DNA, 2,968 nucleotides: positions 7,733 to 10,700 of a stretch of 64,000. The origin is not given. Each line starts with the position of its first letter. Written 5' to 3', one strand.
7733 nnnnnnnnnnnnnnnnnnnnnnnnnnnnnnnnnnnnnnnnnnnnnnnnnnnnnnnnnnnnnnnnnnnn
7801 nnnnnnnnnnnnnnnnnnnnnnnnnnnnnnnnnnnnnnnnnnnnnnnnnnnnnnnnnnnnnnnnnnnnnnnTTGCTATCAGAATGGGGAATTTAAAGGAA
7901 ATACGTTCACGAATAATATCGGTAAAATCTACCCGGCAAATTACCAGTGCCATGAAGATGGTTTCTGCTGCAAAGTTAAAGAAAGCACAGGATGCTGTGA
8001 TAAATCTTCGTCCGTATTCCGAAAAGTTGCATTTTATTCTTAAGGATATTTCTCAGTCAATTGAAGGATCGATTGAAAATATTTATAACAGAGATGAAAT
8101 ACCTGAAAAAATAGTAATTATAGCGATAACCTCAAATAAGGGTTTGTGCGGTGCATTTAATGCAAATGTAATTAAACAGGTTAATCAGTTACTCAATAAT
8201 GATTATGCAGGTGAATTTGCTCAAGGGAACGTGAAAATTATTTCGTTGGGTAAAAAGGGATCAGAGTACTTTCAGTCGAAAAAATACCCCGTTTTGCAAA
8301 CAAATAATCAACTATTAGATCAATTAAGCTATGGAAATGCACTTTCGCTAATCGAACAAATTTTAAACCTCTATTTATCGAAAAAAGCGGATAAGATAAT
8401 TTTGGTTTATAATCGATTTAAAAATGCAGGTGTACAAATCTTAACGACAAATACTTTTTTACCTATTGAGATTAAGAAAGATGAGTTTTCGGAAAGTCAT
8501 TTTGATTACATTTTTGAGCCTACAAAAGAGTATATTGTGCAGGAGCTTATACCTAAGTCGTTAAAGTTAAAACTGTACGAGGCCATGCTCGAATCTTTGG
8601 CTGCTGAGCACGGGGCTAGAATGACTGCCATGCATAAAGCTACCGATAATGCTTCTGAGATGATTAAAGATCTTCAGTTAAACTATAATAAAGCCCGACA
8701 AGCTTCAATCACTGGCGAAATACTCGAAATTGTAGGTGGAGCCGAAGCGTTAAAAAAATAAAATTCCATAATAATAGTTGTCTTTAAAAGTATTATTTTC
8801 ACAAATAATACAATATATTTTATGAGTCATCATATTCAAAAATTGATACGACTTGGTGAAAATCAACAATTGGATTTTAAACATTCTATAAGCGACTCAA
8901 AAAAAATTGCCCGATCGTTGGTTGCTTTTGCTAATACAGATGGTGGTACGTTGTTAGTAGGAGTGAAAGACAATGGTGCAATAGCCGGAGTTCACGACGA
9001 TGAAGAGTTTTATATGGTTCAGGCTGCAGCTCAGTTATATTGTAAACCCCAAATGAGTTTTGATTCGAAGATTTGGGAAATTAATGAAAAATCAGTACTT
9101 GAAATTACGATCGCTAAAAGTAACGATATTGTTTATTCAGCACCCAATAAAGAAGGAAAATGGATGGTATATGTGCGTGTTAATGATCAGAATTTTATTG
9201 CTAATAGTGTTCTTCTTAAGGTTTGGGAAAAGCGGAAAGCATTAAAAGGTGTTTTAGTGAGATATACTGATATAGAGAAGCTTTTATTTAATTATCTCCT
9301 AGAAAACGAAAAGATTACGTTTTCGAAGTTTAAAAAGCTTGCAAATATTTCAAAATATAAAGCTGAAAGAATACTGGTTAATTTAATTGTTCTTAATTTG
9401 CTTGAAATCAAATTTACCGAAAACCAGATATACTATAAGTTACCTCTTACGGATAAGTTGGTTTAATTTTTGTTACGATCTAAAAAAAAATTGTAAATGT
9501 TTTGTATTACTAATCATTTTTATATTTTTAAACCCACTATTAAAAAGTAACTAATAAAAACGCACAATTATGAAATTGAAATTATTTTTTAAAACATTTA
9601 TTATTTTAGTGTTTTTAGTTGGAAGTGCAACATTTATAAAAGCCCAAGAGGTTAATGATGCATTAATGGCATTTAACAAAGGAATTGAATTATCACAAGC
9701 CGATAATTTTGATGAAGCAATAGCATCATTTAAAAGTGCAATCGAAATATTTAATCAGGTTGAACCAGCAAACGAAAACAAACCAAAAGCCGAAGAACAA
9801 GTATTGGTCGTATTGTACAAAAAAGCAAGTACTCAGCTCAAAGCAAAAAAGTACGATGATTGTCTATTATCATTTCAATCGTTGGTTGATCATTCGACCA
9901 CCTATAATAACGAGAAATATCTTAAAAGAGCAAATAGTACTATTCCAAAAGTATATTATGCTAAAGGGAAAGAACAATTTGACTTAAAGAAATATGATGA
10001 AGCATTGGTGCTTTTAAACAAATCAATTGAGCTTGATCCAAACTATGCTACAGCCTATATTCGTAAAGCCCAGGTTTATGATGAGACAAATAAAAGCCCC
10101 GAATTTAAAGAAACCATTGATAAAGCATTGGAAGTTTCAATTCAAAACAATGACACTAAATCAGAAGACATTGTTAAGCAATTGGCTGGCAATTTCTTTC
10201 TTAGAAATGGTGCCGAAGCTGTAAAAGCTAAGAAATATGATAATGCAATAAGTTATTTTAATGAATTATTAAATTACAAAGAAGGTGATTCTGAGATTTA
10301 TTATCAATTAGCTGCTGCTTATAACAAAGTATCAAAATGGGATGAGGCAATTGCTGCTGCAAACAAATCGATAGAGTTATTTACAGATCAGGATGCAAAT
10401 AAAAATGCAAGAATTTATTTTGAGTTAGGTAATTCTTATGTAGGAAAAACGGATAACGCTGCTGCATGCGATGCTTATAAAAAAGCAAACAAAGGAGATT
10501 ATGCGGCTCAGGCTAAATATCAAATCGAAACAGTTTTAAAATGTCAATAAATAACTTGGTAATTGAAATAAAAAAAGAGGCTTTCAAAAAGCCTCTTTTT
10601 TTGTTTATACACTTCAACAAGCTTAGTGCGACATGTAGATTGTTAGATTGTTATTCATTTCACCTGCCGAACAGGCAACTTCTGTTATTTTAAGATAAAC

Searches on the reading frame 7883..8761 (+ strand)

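Call 73: search_protein_families(library=pfam, proteins=[window:7883-8761:+], max_evalue=0.000001)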
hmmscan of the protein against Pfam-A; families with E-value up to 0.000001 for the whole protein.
window:7883-8761:+ (292 aa): 1 family
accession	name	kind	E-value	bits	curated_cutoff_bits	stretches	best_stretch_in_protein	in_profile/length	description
PF00231.24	ATP-synt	-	3.9e-96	322.6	39.9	1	3-290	1-285/285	ATP synthase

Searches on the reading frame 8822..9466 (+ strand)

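Call 73: search_protein_families(library=pfam, proteins=[window:8822-9466:+], max_evalue=0.000001)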
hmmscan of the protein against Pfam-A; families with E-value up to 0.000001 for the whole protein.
window:8822-9466:+ (214 aa): 1 family
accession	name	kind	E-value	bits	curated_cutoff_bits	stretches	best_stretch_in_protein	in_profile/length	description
PF04326.19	SLFN_AlbA_2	-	8.3e-24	84.8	25.3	1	13-125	1-115/118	Schlafen, AlbA_2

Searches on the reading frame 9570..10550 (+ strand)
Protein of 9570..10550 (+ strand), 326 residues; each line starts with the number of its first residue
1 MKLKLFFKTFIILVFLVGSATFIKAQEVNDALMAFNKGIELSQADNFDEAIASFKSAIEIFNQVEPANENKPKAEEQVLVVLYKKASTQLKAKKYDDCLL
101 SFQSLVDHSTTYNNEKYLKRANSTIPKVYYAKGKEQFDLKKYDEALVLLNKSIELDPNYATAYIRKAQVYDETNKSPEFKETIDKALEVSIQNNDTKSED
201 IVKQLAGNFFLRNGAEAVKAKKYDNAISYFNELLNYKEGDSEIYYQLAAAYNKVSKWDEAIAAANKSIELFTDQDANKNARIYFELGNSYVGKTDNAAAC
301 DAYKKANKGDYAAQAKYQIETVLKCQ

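Call 74: search_protein_families(library=pfam, proteins=[window:9570-10550:+], max_evalue=0.000001)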
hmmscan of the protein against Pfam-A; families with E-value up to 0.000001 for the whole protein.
window:9570-10550:+ (326 aa): 12 families
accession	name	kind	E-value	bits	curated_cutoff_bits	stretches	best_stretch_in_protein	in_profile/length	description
PF00515.34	TPR_1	-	2.9e-21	74.8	27.8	1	126-159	1-34/34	Tetratricopeptide repeat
PF07719.23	TPR_2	-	4e-20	70.7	27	0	126-159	1-34/34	Tetratricopeptide repeat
PF13181.12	TPR_8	-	1.1e-18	66.2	25.7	0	127-159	2-34/34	Tetratricopeptide repeat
PF14559.12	TPR_19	-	1.7e-14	54.3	25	0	138-188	3-53/68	Tetratricopeptide repeat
PF13424.12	TPR_12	-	8.3e-14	52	30.1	0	242-306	4-71/77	Tetratricopeptide repeat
PF13431.12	TPR_17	-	2.1e-10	40.4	24.4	0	148-177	1-30/34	Tetratricopeptide repeat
PF13428.12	TPR_14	-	7.1e-10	39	23.5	0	127-169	2-44/44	Tetratricopeptide repeat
PF13414.12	TPR_11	-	1.1e-09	38.2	26.8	0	133-170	1-38/42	TPR repeat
PF13432.12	TPR_16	-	8e-09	36.2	32.7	0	215-270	5-60/65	Tetratricopeptide repeat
PF13174.12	TPR_6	-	6.7e-08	33.1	26.3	0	81-107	2-28/33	Tetratricopeptide repeat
PF12895.13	ANAPC3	-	1.8e-07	31.7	27.2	0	219-265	35-80/82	Anaphase-promoting complex, cyclosome, subunit 3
PF12968.13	DUF3856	-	8.2e-07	29.5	27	0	204-272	19-86/143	Domain of Unknown Function (DUF3856)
